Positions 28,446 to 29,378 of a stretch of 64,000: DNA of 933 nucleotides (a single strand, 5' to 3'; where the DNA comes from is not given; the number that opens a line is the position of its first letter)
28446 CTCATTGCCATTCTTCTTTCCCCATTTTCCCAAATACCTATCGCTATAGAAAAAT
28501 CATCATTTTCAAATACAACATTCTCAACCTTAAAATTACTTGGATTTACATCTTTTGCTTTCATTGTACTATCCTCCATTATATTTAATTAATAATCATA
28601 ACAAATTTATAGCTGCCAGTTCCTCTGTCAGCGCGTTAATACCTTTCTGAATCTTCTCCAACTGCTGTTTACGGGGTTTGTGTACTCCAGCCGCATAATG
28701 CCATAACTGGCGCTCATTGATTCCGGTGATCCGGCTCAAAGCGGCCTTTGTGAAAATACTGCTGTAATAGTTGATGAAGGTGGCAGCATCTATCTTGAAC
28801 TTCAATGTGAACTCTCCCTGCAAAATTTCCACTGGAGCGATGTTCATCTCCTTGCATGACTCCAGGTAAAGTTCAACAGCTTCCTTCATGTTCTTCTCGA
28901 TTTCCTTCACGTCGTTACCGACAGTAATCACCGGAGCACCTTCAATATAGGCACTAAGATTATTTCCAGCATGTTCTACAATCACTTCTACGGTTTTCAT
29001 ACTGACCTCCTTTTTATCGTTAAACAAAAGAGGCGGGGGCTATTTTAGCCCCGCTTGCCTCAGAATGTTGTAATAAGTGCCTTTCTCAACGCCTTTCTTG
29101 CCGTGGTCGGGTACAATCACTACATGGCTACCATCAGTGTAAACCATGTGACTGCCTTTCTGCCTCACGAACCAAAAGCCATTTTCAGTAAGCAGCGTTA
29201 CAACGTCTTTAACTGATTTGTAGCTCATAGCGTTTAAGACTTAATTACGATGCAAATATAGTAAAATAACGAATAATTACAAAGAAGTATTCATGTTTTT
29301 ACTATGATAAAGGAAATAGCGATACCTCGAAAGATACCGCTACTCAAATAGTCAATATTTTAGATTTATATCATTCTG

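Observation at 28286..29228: Second, divergent HicA/HicB pair plus a 97-aa ORF between the scaffold and portal genes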

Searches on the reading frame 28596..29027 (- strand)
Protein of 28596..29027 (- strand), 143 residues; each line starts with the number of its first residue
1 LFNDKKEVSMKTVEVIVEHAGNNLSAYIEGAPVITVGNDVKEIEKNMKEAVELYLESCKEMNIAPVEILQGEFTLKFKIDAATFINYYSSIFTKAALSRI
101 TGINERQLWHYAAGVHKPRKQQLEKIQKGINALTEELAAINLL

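Call 4: search_protein_families(library=pfam, proteins=[window:28596-29027:-], max_evalue=0.01)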
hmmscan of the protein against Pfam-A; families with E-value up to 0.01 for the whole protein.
window:28596-29027:- (143 aa): 0 families

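Call 5: search_protein_families(library=phrogs, proteins=[window:28596-29027:-], max_evalue=0.01)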
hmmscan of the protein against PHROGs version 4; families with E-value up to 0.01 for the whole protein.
window:28596-29027:- (143 aa): 2 families
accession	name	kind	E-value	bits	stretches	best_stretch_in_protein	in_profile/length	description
phrog_9151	-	moron, auxiliary metabolic gene and host takeover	1e-05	26.8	1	37-78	38-79/119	HicB-like antitoxin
phrog_11958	-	unknown function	0.0022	19.2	1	33-63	27-57/84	-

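Call 9: search_protein_families(library=ncbifam, proteins=[window:28596-29027:-], max_evalue=1)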
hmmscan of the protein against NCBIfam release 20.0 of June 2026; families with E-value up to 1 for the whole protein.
window:28596-29027:- (143 aa): 2 families
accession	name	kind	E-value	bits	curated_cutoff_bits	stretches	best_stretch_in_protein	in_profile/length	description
NF040637.1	CatA_like_2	equivalog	0.039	13.6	250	1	12-95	81-157/203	CatA-like O-acetyltransferase, family 2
NF004714.0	PRK06058.1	subfamily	0.095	11.3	639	0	15-58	53-96/447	4-aminobutyrate--2-oxoglutarate transaminase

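Call 10: search_protein_families(library=padloc, proteins=[window:28596-29027:-], max_evalue=1)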
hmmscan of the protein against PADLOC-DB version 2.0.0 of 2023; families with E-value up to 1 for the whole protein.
window:28596-29027:- (143 aa): 0 families

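Call 12: search_protein_families(library=pfam, proteins=[window:28596-29027:-], max_evalue=10)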
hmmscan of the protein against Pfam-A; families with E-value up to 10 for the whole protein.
window:28596-29027:- (143 aa): 4 families
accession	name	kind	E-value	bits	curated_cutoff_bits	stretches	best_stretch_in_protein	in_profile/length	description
PF16677.11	GP3_package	-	0.037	14.6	29.4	1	45-139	10-81/105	DNA-packaging protein gp3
PF08388.16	GIIM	-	0.042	14.3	23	1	84-123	35-76/80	Group II intron, maturase-specific domain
PF01493.24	GXGXG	-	0.074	13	32.5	1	8-52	116-160/190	GXGXG motif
PF22925.3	TS_C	-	0.078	13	27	1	10-63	130-182/202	Trans-sialidase, C-terminal domain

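Call 24: find_homologous_proteins(query=window:28596-29000:-, max_evalue=0.001)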
Query window:28596-29000:- (134 aa): 1277 proteins with E <= 0.001 among 1291 candidates; the best 120 are listed.
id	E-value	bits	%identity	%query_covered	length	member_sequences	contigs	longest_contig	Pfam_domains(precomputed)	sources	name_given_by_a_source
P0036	5.0e-80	283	100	100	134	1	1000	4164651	-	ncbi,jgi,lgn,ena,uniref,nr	ncbi:antitoxin HicB [Phocaeicola plebeius]|jgi:predicted RNase H-like HicB family nuclease|uniref:An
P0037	7.0e-80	283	99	100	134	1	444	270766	-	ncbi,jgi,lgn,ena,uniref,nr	ncbi:antitoxin HicB [Phocaeicola plebeius]|jgi:predicted RNase H-like HicB family nuclease|uniref:an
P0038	8.7e-80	282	100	100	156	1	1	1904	-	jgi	-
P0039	8.8e-80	282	99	100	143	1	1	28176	-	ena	-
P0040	9.4e-80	282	99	100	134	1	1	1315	-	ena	-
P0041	9.4e-80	282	99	100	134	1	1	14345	-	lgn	-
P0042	9.5e-80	282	99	100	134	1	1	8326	-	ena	-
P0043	9.5e-80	282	99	100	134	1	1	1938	-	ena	-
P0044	9.6e-80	282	99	100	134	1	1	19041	-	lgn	-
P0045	9.7e-80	282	99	100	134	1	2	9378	-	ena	-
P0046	9.7e-80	282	99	100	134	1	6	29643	-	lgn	-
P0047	1.0e-79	282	99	100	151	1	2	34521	-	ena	-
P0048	1.1e-79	282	99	100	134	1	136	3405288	-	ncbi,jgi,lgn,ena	jgi:hypothetical protein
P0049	1.2e-79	282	99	100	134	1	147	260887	-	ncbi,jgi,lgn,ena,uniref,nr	ncbi:antitoxin HicB [Phocaeicola plebeius]|jgi:predicted RNase H-like HicB family nuclease|uniref:an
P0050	1.2e-79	282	99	100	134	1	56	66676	-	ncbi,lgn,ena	-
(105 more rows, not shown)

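Call 25: find_encoding_contigs(protein=P0036, flank=4000, max_places=10)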
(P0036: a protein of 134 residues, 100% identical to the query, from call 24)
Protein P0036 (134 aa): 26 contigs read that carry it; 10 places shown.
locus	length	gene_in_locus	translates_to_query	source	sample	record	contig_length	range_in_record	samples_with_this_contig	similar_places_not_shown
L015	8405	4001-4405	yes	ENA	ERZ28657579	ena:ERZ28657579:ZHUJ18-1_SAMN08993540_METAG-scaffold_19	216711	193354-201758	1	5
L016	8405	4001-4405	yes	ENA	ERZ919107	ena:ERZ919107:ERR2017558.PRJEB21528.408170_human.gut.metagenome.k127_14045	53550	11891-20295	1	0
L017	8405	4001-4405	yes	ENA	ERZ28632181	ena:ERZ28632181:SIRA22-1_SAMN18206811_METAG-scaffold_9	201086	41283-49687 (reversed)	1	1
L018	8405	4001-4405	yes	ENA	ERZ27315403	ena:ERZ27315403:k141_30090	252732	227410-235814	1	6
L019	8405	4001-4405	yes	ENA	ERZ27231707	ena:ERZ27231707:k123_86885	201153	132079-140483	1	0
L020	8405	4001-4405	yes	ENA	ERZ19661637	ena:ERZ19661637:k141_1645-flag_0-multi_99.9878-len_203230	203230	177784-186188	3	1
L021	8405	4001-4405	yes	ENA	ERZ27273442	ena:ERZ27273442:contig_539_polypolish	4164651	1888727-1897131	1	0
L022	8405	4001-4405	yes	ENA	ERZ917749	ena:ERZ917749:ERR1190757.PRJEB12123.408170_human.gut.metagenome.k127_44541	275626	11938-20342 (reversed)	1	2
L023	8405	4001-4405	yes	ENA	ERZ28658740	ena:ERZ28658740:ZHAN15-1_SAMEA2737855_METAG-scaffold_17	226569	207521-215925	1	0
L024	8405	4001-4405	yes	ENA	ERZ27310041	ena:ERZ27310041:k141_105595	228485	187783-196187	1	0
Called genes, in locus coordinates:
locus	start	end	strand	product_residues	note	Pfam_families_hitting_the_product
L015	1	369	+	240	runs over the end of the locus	-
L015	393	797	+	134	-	-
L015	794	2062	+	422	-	PF03237:Terminase_6N, PF04466:Terminase_3, PF17288:Terminase_3C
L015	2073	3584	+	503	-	PF05133:SPP1_portal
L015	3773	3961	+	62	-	PF07927:HicA_toxin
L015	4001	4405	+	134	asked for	-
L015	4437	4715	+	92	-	-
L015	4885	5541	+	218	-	-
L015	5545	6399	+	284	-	PF11133:Phage_head_fibr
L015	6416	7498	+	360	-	-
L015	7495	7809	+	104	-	PF20449:DUF6706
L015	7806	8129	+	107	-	-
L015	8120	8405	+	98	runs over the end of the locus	-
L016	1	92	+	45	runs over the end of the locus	-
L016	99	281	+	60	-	-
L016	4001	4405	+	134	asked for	-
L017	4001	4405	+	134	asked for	-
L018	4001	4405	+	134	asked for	-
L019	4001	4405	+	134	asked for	-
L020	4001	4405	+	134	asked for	-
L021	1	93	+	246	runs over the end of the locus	-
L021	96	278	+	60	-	-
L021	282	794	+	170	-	-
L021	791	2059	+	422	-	PF03237:Terminase_6N, PF04466:Terminase_3, PF17288:Terminase_3C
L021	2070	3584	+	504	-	PF05133:SPP1_portal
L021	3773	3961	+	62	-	PF07927:HicA_toxin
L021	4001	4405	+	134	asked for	-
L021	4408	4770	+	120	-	-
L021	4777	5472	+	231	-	-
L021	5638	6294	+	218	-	-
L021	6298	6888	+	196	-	PF11133:Phage_head_fibr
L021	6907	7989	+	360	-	-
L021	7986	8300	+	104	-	PF20449:DUF6706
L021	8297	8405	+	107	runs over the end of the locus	-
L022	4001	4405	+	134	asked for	-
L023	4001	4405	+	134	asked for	-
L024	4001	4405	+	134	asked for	-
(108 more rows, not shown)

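Call 36: search_solved_structures(query=window:28596-29000:-, max_evalue=10, show_alignments=2)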
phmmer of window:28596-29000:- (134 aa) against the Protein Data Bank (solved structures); distinct sequences matched with E-value up to 10: 5.
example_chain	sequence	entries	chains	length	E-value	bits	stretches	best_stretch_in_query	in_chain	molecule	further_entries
7ue2_A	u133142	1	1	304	0.0082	19.4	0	21-52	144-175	RPB_PLP3_R6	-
1ouv_A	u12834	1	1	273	0.86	12.9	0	18-50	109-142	conserved hypothetical secreted protein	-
7cla_A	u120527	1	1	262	0.94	12.7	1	78-111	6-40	HTH-type transcriptional regulator SkgA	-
9q1g_A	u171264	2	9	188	1.3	12.3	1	77-123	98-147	PR domain zinc finger protein 1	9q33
3dal_A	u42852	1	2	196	1.4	12.2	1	77-123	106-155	PR domain zinc finger protein 1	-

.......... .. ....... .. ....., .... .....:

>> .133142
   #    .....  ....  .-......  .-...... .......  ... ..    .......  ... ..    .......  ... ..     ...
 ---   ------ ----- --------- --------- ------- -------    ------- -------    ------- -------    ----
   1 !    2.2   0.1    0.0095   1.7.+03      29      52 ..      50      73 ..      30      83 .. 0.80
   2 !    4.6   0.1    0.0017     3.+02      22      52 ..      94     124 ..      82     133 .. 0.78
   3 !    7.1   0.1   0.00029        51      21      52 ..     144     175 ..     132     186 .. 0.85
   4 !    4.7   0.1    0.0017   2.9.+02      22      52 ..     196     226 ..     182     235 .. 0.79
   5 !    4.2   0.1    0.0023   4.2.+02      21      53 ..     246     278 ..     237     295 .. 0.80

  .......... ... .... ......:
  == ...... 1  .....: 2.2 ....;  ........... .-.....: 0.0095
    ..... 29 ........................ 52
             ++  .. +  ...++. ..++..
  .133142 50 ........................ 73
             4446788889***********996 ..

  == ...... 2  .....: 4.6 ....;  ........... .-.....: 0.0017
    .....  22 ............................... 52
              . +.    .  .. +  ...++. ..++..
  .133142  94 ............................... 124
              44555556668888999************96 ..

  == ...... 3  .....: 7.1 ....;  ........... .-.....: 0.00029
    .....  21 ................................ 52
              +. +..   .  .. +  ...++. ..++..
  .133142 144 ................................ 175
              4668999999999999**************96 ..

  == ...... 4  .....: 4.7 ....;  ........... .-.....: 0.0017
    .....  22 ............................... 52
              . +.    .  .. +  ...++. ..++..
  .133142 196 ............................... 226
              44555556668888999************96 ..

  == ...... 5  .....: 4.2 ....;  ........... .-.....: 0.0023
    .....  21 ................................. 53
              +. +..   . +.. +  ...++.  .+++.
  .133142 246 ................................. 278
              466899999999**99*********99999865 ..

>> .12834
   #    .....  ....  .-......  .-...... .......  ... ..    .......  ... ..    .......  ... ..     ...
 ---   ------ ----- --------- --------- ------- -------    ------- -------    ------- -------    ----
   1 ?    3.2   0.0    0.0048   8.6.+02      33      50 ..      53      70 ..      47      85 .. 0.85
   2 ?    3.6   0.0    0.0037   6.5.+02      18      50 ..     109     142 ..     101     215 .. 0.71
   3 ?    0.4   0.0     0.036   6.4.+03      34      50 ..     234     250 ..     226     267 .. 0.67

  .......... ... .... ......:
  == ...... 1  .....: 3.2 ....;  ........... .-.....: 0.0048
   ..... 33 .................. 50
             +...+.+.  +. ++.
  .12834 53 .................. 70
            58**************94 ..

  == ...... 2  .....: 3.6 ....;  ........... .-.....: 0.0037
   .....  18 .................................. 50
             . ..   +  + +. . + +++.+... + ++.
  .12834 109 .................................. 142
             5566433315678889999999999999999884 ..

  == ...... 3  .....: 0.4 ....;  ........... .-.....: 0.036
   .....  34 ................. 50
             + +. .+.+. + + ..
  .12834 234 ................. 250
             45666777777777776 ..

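Call 56: search_protein_families(library=pfam, proteins=[L021:4402-4770:+], max_evalue=0.01)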
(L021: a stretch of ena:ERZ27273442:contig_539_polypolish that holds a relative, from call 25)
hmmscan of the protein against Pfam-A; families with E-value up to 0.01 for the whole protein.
L021:4402-4770:+ (122 aa): 0 families

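Call 57: search_protein_families(library=padloc, proteins=[L021:4402-4770:+], max_evalue=0.01)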
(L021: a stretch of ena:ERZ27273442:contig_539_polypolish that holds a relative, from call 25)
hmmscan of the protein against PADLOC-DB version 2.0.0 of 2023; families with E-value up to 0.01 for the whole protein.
L021:4402-4770:+ (122 aa): 0 families

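Call 71: predict_structure(protein=window:28596-29000:-)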
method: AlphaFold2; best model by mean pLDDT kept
length: 134 residues; sequences in the alignment: 1
mean_pLDDT: 55.7   pTM: 0.39
mean pLDDT of the five models: 55.7, 47.8, 45.6, 44.3, 37.3
residues with pLDDT >= 90: 0; 70-90: 24; 50-70: 57; < 50: 53
segments of 3 or more residues with pLDDT < 50: 13-15, 20-35, 54-63, 75-83, 131-134
pLDDT, mean of each block of 10 residues (from residue 1): 55 52 39 50 56 46 49 47 58 74 61 79 64 37
secondary structure, 60 per line:
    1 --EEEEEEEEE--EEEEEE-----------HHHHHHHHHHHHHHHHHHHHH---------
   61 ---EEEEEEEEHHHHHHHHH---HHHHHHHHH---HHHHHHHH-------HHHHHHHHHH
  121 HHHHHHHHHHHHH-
elements in order: E3-11 E14-19 H31-51 E64-71 H72-80 H84-92 H96-103 H111-133

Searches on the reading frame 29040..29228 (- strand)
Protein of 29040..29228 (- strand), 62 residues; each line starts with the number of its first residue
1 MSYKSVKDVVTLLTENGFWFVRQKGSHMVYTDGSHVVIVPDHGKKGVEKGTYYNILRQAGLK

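Call 4: search_protein_families(library=pfam, proteins=[window:29040-29228:-], max_evalue=0.01)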
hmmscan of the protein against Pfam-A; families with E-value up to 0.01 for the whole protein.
window:29040-29228:- (62 aa): 1 family
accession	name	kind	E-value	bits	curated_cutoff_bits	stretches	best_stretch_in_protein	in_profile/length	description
PF07927.17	HicA_toxin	-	1.8e-15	57.2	27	1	7-61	2-58/58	HicA toxin of bacterial toxin-antitoxin,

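Call 5: search_protein_families(library=phrogs, proteins=[window:29040-29228:-], max_evalue=0.01)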
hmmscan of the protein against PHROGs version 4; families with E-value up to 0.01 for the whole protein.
window:29040-29228:- (62 aa): 2 families
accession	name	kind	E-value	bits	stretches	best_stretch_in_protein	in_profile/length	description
phrog_353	-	moron, auxiliary metabolic gene and host takeover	3.1e-16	60.2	1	6-62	7-66/73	toxin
phrog_38117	-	unknown function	0.0044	18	1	8-61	85-139/139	-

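Call 9: search_protein_families(library=ncbifam, proteins=[window:29040-29228:-], max_evalue=1)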
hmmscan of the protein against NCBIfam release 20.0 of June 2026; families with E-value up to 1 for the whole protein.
window:29040-29228:- (62 aa): 0 families

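Call 10: search_protein_families(library=padloc, proteins=[window:29040-29228:-], max_evalue=1)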
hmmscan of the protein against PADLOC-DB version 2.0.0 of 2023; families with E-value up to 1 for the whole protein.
window:29040-29228:- (62 aa): 0 families
